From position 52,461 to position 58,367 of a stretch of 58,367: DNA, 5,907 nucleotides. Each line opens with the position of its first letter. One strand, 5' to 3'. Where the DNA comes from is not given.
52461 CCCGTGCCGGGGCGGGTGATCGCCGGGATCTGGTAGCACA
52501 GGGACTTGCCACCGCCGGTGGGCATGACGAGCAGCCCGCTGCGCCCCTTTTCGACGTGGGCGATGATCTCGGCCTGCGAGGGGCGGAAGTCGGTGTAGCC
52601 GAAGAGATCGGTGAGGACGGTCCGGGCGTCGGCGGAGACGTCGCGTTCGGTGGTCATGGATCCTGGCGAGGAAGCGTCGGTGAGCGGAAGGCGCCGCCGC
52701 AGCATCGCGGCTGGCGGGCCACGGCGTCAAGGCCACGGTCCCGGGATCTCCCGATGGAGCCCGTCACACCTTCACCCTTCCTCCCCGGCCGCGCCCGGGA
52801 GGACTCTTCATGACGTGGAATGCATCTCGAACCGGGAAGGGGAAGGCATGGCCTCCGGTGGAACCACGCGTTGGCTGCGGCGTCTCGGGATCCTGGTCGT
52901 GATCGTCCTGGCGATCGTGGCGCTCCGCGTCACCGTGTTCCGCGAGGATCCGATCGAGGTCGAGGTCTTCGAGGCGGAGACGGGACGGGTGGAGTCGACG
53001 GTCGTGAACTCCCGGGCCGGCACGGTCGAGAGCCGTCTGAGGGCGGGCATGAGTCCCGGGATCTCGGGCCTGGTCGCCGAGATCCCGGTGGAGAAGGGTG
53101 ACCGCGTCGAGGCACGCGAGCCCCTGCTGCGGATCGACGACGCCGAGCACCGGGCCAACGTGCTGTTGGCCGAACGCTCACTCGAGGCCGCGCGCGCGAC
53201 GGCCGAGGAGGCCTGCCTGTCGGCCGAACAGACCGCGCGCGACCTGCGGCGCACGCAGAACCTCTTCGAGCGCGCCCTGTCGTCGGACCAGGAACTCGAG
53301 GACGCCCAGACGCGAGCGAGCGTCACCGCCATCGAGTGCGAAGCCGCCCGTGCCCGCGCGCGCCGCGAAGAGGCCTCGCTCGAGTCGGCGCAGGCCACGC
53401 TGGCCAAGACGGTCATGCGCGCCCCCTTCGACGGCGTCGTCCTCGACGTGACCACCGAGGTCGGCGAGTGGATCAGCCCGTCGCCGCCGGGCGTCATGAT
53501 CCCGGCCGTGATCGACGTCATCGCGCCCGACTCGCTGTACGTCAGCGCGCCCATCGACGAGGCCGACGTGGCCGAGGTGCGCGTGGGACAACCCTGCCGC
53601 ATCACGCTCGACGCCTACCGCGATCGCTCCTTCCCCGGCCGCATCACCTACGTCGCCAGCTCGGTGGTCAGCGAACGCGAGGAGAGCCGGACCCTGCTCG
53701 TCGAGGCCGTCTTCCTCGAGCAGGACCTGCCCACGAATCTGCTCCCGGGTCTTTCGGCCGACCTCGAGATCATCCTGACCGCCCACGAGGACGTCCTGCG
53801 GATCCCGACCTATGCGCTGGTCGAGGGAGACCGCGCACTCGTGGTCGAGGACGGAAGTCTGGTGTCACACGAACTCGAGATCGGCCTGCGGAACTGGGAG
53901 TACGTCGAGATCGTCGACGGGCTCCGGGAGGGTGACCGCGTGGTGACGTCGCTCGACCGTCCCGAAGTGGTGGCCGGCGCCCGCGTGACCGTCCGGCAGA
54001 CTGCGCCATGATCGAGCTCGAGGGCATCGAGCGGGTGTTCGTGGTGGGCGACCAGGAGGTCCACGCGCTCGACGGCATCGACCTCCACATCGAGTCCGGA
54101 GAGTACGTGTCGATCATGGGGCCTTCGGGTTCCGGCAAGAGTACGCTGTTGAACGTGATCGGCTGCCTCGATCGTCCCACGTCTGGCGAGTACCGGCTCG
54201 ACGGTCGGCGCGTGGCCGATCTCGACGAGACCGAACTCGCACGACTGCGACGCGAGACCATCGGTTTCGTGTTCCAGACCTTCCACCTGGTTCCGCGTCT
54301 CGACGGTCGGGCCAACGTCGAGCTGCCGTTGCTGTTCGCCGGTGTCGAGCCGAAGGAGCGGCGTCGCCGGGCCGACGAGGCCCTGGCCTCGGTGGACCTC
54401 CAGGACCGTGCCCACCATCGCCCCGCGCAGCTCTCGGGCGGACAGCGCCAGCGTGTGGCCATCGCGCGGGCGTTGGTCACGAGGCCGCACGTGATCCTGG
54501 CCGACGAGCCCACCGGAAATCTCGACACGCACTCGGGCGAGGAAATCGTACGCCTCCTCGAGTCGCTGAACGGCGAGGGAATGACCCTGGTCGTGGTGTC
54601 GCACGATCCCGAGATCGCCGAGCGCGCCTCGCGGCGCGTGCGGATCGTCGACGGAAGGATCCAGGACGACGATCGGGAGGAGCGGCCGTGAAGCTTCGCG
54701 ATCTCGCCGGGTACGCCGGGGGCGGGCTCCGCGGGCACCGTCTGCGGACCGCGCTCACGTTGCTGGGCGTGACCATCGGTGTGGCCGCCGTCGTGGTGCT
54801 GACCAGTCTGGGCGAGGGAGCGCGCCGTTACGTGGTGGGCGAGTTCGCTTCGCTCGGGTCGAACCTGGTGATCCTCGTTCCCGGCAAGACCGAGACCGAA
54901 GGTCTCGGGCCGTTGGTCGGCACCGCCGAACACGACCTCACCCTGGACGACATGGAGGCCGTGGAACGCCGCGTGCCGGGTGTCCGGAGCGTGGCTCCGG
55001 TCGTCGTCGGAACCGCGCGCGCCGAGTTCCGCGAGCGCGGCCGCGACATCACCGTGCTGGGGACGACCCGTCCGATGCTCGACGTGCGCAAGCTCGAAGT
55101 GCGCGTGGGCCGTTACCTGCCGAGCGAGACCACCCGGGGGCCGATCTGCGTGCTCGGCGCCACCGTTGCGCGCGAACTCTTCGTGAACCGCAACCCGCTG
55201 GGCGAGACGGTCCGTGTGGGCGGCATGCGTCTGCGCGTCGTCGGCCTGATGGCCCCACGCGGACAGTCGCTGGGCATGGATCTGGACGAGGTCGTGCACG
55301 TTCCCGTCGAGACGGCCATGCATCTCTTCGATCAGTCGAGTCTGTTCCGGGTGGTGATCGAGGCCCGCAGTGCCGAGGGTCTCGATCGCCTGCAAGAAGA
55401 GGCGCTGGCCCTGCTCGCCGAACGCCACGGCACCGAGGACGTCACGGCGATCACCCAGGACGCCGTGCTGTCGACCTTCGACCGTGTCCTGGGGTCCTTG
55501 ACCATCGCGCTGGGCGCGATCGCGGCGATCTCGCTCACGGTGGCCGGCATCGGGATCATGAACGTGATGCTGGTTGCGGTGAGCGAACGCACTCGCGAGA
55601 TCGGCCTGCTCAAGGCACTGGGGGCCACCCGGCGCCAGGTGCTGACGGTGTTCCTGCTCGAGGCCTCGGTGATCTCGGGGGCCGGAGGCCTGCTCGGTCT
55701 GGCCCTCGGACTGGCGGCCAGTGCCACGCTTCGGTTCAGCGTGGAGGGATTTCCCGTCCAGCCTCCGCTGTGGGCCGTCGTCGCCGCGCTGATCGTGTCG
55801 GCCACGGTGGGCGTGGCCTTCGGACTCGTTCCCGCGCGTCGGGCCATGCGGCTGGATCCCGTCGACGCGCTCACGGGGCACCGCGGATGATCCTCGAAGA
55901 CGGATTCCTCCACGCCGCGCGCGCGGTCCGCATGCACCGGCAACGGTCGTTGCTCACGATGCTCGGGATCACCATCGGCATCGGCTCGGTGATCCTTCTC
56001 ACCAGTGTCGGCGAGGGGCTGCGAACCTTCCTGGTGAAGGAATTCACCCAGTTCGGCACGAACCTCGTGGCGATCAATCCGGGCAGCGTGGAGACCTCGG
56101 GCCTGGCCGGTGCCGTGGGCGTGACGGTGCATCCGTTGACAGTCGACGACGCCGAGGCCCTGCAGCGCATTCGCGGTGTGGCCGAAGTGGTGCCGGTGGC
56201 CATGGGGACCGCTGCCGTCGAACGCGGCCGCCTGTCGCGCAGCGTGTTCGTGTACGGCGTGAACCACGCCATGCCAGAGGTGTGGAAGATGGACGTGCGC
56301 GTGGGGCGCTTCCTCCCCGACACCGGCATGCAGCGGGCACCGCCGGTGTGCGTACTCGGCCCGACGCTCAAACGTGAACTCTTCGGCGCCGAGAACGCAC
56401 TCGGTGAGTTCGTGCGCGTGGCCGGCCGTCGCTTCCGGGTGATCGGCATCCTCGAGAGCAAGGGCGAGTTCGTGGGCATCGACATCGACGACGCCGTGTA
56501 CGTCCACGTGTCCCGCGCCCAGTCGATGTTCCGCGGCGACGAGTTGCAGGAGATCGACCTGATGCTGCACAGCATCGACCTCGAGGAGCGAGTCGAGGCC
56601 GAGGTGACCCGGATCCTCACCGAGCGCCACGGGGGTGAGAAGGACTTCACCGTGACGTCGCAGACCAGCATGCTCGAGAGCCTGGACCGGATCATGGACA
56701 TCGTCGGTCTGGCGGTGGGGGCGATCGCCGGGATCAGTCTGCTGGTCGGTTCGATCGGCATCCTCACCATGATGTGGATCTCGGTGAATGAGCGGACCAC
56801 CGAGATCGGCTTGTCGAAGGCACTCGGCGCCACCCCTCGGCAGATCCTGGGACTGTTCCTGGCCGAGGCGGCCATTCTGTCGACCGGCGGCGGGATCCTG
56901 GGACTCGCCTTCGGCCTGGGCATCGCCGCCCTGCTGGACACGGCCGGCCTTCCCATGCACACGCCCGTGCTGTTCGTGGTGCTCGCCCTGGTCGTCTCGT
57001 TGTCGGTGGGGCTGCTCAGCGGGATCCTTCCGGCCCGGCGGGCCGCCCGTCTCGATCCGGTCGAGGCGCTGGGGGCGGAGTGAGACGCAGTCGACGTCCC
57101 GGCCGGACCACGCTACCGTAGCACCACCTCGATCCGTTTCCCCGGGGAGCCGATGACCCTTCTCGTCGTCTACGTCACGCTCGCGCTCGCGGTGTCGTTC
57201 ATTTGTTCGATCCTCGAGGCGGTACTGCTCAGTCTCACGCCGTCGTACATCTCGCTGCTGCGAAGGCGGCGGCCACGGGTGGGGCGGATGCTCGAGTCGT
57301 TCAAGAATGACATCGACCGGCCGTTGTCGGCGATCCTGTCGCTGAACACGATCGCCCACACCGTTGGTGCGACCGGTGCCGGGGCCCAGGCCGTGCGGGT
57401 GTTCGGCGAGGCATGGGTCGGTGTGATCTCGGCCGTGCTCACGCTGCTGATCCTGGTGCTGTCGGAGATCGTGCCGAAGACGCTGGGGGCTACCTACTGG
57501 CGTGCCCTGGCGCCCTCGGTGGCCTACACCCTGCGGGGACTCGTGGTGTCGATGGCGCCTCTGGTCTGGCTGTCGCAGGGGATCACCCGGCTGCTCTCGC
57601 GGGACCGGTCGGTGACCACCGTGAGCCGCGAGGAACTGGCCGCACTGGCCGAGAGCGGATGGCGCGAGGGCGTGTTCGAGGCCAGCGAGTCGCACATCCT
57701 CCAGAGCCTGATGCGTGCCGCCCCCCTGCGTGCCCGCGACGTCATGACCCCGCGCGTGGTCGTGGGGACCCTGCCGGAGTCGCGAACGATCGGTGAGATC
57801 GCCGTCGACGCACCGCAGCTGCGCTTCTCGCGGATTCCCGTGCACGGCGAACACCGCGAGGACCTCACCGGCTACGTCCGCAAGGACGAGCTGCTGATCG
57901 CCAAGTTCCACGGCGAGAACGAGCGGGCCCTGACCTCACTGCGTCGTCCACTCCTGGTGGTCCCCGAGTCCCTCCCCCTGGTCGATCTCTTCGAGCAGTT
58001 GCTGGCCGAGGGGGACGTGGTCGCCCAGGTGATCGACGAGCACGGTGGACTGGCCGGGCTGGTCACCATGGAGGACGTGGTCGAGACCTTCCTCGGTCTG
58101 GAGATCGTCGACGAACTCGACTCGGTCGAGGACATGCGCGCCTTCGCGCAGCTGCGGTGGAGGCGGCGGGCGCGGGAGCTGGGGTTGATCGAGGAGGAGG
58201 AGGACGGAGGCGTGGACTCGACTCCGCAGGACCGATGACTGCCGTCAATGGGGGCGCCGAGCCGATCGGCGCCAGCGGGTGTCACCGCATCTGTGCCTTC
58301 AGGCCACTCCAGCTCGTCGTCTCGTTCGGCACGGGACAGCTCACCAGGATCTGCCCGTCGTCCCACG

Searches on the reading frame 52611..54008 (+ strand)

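Call 16: search_protein_families(library=pfam, proteins=[window:52611-54008:+], max_evalue=0.1)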
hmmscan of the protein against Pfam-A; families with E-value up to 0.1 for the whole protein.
window:52611-54008:+ (466 aa): 4 families
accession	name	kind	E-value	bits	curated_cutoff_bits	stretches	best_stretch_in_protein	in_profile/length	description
PF13437.12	HlyD_3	-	9.2e-19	68.6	22.2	2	269-380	2-106/106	HlyD family secretion protein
PF16576.10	HlyD_D23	-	1.4e-14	54.4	30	1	211-369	55-202/214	Barrel-sandwich domain of CusB or HlyD membrane-fusion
PF13533.13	Biotin_lipoyl_2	-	0.0016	18.6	29.8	1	147-176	3-32/32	Biotin-lipoyl like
PF00364.28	Biotin_lipoyl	-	0.025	14.9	22.1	0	152-175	50-73/73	Biotin-requiring enzyme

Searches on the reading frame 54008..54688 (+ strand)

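Call 16: search_protein_families(library=pfam, proteins=[window:54008-54688:+], max_evalue=0.1)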
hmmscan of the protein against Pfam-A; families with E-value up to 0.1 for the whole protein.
window:54008-54688:+ (227 aa): 9 families
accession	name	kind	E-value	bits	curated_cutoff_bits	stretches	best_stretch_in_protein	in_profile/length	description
PF00005.33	ABC_tran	-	9.7e-36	123.8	25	1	21-169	1-136/137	ABC transporter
PF13304.12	AAA_21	-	1.7e-07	32.1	27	2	133-203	229-302/304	AAA domain, putative AbiEii toxin, Type IV TA system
PF02463.25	SMC_N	-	1e-06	28.8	40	1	88-214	135-212/220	RecF/RecN/SMC N terminal domain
PF13555.12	AAA_29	-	0.0001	22.4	27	1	21-49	12-40/61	P-loop containing region of AAA domain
PF03193.22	RsgA_GTPase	-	0.00052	20.3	30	1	9-51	85-126/174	RsgA GTPase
PF13191.12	AAA_16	-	0.00086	20.3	32.6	1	29-186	22-158/167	AAA ATPase domain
PF25199.1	nSTAND_NTPase5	-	0.04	14.2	34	0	32-49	42-59/145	Novel STAND NTPase 5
PF13476.12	AAA_23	-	0.056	14.5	27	1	32-51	20-39/201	AAA domain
PF20703.3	nSTAND1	-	0.063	13.3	27.1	1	29-49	31-51/379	Novel STAND NTPase 1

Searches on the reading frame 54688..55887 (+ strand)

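Call 75: search_protein_families(library=pfam, proteins=[window:54688-55887:+], max_evalue=0.001)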
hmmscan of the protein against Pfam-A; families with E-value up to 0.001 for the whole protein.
window:54688-55887:+ (400 aa): 2 families
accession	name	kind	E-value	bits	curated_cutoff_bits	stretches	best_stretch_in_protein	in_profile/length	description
PF12704.14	MacB_PCD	-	7.1e-42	144.5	27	1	21-239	1-204/207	MacB-like periplasmic core domain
PF02687.27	FtsX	-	3.7e-22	79.1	25.5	1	277-391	2-120/120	FtsX-like permease C-terminal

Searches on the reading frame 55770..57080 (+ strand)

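Call 75: search_protein_families(library=pfam, proteins=[window:55770-57080:+], max_evalue=0.001)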
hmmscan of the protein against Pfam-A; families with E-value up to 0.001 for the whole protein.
window:55770-57080:+ (437 aa): 2 families
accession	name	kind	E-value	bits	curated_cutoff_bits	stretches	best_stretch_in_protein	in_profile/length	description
PF12704.14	MacB_PCD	-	3.3e-41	142.3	27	1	60-281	1-206/207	MacB-like periplasmic core domain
PF02687.27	FtsX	-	2.3e-23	82.9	25.5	1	318-430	2-120/120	FtsX-like permease C-terminal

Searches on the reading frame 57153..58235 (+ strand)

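Call 16: search_protein_families(library=pfam, proteins=[window:57153-58235:+], max_evalue=0.1)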
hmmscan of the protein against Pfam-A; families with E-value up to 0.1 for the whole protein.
window:57153-58235:+ (361 aa): 2 families
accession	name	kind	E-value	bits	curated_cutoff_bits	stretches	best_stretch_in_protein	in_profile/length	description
PF01595.25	CNNM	-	2.6e-28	99.4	28.4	1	9-179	4-181/181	Cyclin M transmembrane N-terminal domain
PF00571.33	CBS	-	2.5e-09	37.8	24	1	264-313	6-55/57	CBS domain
